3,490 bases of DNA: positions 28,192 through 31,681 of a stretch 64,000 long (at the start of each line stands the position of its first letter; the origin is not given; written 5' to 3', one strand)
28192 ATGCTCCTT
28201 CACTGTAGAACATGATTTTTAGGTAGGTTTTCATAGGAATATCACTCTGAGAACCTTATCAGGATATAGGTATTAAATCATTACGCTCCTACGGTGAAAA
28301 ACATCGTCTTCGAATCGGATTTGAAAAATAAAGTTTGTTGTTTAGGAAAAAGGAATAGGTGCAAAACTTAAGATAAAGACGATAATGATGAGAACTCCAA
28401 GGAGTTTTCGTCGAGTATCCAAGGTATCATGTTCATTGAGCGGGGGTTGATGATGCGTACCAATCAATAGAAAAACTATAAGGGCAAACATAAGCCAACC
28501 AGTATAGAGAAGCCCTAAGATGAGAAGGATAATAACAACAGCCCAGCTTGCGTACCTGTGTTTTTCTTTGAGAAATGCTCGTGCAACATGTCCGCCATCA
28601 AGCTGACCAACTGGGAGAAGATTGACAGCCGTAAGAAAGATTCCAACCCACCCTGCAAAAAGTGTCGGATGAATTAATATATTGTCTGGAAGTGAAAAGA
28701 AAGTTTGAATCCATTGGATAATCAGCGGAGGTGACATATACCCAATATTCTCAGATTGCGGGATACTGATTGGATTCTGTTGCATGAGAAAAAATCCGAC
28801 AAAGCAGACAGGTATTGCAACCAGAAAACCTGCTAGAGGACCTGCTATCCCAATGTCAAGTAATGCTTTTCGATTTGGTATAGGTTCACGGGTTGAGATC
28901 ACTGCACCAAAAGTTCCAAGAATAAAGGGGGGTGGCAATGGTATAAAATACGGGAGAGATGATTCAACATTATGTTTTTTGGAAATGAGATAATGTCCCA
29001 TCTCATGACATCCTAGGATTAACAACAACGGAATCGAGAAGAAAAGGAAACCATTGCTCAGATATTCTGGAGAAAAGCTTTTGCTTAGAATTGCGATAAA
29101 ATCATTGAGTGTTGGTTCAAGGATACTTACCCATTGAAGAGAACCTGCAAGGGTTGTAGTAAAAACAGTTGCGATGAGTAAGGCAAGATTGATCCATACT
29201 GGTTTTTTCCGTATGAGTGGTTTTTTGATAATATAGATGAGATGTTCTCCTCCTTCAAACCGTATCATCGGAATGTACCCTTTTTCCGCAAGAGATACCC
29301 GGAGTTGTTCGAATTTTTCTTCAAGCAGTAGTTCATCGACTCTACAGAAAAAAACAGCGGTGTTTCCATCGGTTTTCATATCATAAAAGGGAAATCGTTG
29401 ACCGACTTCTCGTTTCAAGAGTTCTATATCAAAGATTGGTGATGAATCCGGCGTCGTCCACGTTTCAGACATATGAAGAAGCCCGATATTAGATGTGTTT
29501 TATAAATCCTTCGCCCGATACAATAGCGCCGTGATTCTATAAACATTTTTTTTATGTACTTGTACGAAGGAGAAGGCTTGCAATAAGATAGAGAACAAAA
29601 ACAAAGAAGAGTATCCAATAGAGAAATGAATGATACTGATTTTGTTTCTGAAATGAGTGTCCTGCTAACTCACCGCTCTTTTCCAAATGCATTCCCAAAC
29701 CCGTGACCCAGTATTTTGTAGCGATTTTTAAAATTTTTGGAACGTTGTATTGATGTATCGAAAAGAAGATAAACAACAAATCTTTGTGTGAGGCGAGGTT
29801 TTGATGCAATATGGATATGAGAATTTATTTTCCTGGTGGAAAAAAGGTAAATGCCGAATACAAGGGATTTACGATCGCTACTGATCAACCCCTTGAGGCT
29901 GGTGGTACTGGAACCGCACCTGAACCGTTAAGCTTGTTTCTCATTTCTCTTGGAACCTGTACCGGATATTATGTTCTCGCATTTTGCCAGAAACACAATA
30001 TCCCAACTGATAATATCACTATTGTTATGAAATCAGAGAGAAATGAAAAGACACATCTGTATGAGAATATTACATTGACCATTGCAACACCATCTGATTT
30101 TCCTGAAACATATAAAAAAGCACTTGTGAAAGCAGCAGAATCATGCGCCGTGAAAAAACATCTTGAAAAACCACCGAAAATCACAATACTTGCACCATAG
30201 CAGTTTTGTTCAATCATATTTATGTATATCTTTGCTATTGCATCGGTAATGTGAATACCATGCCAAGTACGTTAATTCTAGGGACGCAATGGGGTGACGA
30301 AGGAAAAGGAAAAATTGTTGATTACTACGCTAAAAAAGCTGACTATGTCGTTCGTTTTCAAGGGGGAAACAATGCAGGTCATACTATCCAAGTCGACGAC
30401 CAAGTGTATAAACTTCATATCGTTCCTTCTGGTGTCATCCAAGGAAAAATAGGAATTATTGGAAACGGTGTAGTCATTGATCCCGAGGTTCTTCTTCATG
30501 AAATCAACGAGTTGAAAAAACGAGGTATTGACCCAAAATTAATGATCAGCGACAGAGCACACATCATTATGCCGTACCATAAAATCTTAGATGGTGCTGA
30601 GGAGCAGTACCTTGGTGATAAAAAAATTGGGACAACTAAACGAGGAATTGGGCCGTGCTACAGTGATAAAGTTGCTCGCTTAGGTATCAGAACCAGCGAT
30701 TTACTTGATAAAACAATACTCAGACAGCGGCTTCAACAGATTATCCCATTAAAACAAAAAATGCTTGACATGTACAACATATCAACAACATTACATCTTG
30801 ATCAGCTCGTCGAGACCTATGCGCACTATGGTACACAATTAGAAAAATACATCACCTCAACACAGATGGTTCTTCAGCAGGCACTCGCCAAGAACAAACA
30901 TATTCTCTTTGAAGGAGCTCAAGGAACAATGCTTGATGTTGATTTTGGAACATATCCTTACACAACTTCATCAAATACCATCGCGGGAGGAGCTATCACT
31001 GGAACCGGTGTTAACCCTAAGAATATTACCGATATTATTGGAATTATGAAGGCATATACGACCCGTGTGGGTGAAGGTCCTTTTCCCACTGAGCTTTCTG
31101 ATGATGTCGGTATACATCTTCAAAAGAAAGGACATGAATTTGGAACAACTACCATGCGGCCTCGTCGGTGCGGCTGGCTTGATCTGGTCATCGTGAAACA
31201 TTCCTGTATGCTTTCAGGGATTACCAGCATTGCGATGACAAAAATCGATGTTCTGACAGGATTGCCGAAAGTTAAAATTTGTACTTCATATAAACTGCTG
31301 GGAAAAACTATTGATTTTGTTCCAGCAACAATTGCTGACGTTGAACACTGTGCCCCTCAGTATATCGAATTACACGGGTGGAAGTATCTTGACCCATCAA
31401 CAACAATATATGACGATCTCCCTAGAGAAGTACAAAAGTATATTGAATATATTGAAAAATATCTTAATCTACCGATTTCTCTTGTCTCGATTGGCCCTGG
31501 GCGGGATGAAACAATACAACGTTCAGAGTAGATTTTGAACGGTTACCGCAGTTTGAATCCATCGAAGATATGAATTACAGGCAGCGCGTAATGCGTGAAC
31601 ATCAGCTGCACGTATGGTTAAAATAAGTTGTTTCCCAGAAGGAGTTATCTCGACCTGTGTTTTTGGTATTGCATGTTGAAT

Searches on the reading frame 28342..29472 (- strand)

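Call 57: search_protein_families(library=pfam, proteins=[window:28342-29472:-], max_evalue=0.0001)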
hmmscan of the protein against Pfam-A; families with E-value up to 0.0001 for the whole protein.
window:28342-29472:- (376 aa): 1 family
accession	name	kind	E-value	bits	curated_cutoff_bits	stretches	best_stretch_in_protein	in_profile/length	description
PF02163.28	Peptidase_M50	-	2.8e-23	82.8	27.2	1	144-306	1-207/221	Peptidase family M50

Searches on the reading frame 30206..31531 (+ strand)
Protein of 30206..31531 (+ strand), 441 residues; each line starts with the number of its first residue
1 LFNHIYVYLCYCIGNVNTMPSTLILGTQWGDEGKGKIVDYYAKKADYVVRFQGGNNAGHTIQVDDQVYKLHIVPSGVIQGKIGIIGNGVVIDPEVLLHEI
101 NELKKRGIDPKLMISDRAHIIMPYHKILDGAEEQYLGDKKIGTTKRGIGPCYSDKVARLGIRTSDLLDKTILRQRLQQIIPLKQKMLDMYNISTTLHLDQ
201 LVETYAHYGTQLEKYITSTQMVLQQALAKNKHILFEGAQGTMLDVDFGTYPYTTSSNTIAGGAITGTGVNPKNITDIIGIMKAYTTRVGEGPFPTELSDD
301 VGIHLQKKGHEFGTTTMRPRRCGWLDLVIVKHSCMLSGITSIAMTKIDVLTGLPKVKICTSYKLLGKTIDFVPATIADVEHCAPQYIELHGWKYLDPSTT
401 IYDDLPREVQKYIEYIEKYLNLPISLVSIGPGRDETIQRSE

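Call 8: search_protein_families(library=ncbifam, proteins=[window:30206-31531:+], max_evalue=0.00001)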
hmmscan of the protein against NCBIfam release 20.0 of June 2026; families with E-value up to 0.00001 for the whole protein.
window:30206-31531:+ (441 aa): 6 families
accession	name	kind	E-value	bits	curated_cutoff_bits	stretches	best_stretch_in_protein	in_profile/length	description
NF002223.0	PRK01117.1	equivalog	8.4e-179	594.9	402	1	19-439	1-424/430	adenylosuccinate synthase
TIGR00184.1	purA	equivalog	2.3e-158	527.5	395.55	1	24-438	2-419/425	adenylosuccinate synthase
NF010357.0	PRK13785.1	equivalog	5e-138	460.6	700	1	23-439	4-450/455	adenylosuccinate synthase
NF010355.0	PRK13783.1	equivalog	2.9e-128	428.5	445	1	23-437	4-402/404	adenylosuccinate synthase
NF003295.0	PRK04293.1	equivalog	1.2e-80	271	368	2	210-366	147-299/337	adenylosuccinate synthetase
NF038379.2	amino_Aden_PurZ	exception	3.6e-34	118.4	300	1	22-333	2-288/293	succino-amino-deoxyadenylate synthase PurZ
